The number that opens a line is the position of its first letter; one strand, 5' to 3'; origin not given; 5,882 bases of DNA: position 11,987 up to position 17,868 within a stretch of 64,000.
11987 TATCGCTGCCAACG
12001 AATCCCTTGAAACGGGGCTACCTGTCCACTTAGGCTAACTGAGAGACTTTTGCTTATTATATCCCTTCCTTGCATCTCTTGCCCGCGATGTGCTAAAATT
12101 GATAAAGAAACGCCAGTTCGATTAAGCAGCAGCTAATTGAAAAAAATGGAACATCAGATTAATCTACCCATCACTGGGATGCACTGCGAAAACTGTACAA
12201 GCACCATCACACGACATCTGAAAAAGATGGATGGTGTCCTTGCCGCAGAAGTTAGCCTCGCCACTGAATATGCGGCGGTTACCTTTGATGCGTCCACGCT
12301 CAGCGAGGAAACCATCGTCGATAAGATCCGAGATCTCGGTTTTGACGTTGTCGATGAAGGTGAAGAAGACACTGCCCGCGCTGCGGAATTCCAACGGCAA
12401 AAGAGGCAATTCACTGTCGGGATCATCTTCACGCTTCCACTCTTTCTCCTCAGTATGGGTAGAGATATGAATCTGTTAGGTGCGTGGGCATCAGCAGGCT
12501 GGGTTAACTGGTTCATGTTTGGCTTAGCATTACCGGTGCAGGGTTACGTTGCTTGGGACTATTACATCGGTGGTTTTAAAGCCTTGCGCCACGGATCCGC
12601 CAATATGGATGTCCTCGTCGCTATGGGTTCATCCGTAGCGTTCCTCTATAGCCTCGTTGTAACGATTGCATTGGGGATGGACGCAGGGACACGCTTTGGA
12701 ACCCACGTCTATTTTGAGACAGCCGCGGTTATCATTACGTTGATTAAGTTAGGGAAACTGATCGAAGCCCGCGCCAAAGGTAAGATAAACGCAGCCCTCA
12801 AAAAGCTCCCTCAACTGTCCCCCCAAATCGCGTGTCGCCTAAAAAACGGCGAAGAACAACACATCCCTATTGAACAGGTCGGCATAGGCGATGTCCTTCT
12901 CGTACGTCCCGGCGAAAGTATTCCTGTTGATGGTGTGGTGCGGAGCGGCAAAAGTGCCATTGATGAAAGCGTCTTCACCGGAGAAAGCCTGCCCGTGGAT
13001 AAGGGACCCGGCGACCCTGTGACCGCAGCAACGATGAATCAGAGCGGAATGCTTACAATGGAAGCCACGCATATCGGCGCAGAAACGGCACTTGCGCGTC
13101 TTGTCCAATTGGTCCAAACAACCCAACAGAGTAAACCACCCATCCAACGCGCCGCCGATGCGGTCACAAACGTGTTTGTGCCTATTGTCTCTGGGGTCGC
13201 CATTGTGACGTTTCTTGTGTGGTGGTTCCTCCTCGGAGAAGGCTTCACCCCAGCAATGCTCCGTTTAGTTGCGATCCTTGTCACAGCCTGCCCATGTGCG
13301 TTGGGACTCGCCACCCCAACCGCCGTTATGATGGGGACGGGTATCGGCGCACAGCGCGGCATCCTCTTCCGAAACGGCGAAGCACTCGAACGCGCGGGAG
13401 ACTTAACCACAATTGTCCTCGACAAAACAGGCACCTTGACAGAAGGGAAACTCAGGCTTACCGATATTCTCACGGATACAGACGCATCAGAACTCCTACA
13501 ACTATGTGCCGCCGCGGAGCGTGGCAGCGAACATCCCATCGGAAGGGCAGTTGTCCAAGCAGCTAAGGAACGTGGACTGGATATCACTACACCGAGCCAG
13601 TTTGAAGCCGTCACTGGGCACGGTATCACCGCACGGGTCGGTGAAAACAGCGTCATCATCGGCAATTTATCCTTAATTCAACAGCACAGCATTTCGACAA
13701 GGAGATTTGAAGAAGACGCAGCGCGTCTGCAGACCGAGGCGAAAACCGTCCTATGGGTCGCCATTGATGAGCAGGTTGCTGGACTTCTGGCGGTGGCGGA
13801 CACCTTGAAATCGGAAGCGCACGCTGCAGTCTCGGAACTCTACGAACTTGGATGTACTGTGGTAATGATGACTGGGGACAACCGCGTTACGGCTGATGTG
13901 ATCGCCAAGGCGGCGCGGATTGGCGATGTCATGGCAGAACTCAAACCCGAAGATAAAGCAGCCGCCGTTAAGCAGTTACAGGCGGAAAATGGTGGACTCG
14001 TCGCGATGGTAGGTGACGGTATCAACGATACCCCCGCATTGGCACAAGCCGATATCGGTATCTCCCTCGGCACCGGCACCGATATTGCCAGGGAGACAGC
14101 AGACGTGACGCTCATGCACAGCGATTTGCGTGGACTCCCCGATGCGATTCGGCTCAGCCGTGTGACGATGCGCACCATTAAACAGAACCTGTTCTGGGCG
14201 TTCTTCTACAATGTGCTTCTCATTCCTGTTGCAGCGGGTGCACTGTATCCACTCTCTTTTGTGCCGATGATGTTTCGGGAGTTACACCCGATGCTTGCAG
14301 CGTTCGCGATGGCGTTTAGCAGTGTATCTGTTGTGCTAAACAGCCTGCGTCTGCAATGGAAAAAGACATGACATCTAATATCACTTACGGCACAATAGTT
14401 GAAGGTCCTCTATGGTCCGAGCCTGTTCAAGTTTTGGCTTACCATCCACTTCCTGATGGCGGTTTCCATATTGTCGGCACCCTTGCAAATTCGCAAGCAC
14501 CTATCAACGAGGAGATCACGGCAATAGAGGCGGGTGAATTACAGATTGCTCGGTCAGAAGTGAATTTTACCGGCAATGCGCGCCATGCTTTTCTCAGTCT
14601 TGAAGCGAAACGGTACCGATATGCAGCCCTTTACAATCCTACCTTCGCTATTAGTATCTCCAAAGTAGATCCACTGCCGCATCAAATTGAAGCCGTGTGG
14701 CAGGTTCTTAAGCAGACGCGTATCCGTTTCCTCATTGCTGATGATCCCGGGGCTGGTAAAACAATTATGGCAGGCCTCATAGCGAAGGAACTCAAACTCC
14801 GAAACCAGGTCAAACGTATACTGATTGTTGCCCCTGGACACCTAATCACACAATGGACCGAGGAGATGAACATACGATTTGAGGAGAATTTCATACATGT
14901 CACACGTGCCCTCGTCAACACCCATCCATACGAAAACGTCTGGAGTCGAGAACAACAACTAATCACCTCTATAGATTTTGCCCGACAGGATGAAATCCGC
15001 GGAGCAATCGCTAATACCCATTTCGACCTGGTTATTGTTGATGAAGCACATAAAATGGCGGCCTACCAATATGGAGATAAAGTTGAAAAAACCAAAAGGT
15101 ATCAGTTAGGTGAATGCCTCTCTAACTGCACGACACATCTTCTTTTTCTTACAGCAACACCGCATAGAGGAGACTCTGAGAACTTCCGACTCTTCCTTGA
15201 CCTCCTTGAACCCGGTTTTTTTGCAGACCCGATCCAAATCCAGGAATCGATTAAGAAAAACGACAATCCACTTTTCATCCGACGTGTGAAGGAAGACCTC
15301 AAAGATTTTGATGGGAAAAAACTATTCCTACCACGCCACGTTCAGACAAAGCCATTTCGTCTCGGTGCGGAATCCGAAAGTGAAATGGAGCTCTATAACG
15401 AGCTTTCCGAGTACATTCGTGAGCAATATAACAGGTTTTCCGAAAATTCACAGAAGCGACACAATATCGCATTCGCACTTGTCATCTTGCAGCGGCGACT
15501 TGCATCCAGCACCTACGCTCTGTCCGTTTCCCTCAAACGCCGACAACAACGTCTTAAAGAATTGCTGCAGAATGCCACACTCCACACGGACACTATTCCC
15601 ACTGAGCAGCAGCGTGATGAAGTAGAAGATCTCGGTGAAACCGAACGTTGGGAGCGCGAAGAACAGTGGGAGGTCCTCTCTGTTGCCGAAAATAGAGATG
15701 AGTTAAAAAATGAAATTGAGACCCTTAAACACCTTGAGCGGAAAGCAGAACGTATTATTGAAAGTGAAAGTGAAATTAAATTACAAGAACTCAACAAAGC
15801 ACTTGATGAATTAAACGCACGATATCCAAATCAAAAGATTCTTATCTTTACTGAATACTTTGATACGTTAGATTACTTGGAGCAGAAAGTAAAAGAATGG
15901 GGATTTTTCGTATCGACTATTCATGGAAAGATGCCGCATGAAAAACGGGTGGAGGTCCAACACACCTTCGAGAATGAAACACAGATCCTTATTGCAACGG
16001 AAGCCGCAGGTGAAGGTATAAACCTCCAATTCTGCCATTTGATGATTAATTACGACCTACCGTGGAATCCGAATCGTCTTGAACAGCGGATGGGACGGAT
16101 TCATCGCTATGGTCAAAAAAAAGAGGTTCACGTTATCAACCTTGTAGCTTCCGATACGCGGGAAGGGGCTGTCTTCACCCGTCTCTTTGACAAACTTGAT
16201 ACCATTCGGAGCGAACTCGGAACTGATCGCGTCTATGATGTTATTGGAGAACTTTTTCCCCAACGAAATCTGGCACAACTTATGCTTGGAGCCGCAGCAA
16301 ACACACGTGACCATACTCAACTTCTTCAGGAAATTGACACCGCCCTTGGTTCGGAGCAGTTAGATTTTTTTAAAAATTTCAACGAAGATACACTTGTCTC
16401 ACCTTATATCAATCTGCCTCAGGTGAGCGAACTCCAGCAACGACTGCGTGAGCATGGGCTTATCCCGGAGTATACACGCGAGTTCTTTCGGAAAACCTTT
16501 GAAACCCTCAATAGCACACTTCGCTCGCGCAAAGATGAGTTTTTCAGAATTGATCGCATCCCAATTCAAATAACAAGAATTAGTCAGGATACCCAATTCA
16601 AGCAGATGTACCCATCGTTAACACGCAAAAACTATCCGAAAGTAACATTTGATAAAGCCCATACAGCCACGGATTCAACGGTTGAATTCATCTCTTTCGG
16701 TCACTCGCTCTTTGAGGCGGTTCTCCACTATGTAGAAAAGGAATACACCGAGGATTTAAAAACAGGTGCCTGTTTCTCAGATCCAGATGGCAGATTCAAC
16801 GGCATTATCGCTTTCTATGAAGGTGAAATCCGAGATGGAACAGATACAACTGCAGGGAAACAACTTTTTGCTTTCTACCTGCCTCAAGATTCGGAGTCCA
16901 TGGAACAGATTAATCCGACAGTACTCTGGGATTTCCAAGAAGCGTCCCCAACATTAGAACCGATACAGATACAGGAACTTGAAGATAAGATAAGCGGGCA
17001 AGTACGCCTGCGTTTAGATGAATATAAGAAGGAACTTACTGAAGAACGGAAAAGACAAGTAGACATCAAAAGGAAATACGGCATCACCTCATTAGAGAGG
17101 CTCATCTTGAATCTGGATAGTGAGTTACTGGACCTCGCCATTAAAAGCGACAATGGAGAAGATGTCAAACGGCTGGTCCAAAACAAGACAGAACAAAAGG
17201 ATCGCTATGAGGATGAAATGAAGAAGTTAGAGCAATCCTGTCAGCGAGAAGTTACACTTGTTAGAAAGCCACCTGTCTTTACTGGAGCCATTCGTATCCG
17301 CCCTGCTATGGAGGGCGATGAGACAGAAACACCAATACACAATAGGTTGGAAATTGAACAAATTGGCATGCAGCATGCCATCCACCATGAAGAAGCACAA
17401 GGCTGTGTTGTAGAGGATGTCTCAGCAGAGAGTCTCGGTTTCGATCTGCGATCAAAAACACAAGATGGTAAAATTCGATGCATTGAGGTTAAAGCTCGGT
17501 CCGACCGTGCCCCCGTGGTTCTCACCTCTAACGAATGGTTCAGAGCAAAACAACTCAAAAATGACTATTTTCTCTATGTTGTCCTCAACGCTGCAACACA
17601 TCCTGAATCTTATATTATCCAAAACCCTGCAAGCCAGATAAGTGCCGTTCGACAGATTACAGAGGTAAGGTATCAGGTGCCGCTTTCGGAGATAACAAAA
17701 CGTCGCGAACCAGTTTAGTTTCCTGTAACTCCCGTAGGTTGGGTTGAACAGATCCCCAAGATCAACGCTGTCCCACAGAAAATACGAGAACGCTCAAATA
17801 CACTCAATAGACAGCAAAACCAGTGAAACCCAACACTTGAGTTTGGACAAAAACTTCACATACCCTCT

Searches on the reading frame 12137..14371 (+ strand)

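Call 8: search_protein_families(library=pfam, proteins=[window:12137-14371:+])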
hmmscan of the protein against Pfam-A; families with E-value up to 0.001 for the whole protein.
window:12137-14371:+ (744 aa): 3 families
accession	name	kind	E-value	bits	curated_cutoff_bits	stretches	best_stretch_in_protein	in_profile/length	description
PF00122.25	E1-E2_ATPase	-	1.3e-54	184.9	28.1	1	227-406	2-180/181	E1-E2 ATPase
PF00702.32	Hydrolase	-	5.2e-33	115.5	26.4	1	424-639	2-191/191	haloacid dehalogenase-like hydrolase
PF00403.32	HMA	-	7.8e-15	55.4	24.8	1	12-70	4-62/62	Heavy-metal-associated domain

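Call 9: search_protein_families(library=padloc, proteins=[window:12137-14371:+])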
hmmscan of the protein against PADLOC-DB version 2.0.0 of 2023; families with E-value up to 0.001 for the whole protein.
window:12137-14371:+ (744 aa): 0 families

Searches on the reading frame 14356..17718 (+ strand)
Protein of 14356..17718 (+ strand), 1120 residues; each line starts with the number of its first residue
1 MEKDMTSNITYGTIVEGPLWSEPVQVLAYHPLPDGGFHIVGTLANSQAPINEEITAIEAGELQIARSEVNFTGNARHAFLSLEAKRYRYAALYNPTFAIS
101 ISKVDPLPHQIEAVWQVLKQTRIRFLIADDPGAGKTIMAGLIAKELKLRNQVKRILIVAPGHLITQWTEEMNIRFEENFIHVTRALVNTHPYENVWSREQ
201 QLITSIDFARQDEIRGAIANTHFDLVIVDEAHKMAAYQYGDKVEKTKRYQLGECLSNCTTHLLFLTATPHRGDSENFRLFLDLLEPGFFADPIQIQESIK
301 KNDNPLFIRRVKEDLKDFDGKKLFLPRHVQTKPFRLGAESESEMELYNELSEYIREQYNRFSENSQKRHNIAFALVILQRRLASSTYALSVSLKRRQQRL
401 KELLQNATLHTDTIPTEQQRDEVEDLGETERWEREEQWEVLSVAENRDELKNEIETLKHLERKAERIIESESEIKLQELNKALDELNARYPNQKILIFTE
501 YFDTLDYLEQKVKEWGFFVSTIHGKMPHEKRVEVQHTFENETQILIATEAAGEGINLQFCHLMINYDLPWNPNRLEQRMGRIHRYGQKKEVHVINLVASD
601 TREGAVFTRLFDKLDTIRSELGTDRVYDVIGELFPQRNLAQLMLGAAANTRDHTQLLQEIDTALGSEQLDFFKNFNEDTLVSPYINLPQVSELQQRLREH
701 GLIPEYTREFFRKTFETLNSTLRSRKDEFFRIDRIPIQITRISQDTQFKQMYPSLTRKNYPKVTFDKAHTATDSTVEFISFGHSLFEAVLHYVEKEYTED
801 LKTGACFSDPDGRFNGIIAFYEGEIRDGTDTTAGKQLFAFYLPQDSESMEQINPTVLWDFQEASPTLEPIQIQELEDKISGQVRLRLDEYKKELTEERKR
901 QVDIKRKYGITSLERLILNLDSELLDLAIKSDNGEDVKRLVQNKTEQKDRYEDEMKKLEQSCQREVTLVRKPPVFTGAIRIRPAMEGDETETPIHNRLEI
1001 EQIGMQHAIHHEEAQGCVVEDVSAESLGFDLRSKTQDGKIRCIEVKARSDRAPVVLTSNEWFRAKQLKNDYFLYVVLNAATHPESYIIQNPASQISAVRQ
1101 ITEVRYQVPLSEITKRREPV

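Call 8: search_protein_families(library=pfam, proteins=[window:14356-17718:+])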
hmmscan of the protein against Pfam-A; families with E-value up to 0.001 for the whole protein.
window:14356-17718:+ (1120 aa): 8 families
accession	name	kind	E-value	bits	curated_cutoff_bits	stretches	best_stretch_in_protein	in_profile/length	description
PF00271.37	Helicase_C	-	2.1e-27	96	23.5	1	481-586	4-110/110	Helicase conserved C-terminal domain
PF13020.12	NOV_C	-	2.6e-19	69.5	22.1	1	1000-1088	1-91/91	Protein NO VEIN, C-terminal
PF04851.21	ResIII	-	9.1e-17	61.9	22.5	1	105-271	3-164/164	Type III restriction enzyme, res subunit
PF00176.29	SNF2-rel_dom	-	1.1e-14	54.7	24.9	1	110-300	2-194/290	SNF2-related domain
PF00270.35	DEAD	-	1.9e-10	41.2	26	1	108-270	2-161/167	DEAD/DEAH box helicase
PF09848.15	SLFN-g3_helicase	-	3.7e-06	26.9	24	1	125-257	4-113/354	Schlafen group 3, DNA/RNA helicase domain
PF05127.21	NAT10_TcmA_helicase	-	0.00041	20.7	22.7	0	128-235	3-102/176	RNA cytidine acetyltransferase NAT10/TcmA, helicase domain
PF02562.22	PhoH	-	0.00089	19.2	27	0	110-236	8-133/205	PhoH-like protein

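Call 9: search_protein_families(library=padloc, proteins=[window:14356-17718:+])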
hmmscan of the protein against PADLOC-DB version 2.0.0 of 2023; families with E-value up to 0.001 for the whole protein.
window:14356-17718:+ (1120 aa): 61 families (the best 25 are shown)
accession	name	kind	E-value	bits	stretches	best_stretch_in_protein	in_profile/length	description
PDLC00659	HmaA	-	5.6e-203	674.9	1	8-1094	6-1149/1176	SNF2 helicase / DEAD-box helicase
PDLC02620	DrmD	-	6.5e-149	495.8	1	11-1077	4-1050/1060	DrmD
PDLC02500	BrxHI|BrxHII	-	6.2e-120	400.3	1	49-638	36-626/933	BrxHI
PDLC02504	BrxHI|BrxHII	-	6.4e-114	379.9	1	84-969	88-956/971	BrxHII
PDLC02621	DrmD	-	8.8e-107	356.6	1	108-799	124-826/1040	DrmD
PDLC02572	DrmA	-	1.9e-69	232.7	1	109-623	122-666/1043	DrmA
PDLC02632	DrmD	-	2.5e-63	212.6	1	109-594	127-633/662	DrmD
PDLC02623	DrmD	-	3.4e-61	205.2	2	340-664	411-698/1040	DrmD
PDLC02619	DrmD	-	1.1e-58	197.1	2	90-517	16-438/872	DrmD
PDLC02634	DrmD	-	1.4e-58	196.5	1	99-646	85-636/900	DrmD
PDLC02633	DrmD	-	4e-51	172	1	108-623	128-676/839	DrmD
PDLC02840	DpdE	-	2.1e-47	160.1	2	67-289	124-322/1091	DpdE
PDLC02624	DrmD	-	6.4e-42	141.9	1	144-599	3-480/652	DrmD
PDLC02843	DpdE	-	1.4e-40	137.1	2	98-289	151-317/1091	DpdE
PDLC02844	DpdE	-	3.5e-37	125.8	2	65-289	116-325/1074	DpdE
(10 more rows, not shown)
